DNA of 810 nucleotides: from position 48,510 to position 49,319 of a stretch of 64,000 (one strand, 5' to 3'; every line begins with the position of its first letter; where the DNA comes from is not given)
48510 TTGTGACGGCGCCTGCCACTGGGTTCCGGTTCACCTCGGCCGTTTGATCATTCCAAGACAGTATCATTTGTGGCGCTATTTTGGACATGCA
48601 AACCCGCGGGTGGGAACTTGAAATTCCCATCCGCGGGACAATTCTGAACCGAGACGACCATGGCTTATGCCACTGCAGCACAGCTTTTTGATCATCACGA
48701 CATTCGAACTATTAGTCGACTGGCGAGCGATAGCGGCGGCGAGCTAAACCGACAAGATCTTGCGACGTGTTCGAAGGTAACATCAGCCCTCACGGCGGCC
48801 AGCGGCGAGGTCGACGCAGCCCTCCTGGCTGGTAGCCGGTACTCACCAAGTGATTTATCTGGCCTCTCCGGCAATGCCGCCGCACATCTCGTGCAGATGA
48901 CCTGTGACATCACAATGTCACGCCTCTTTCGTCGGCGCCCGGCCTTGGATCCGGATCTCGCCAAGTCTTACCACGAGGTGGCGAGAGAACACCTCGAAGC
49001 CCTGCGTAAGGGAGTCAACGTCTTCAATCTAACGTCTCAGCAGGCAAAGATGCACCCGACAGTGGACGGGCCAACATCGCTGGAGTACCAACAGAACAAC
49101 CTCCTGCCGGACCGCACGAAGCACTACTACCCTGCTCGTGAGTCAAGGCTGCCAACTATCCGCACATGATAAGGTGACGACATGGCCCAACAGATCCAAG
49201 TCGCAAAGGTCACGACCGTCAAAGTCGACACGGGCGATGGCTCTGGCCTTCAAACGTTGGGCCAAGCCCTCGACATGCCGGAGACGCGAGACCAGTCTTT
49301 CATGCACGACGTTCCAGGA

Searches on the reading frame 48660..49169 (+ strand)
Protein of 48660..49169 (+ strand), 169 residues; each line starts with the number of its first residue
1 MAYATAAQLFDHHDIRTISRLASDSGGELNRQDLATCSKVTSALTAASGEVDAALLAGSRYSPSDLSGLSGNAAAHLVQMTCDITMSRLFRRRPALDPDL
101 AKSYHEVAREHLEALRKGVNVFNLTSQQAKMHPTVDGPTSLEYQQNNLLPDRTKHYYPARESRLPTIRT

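Call 33: search_protein_families(library=pfam, proteins=[window:48660-49169:+], max_evalue=0.01)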
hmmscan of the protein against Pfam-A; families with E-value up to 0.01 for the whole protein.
window:48660-49169:+ (169 aa): 1 family
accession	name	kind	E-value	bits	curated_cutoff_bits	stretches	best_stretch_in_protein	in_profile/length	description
PF07030.17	Phage_Mu_Gp36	-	5.3e-07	30.3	24.7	1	3-129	1-112/124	Bacteriophage Mu, Gp36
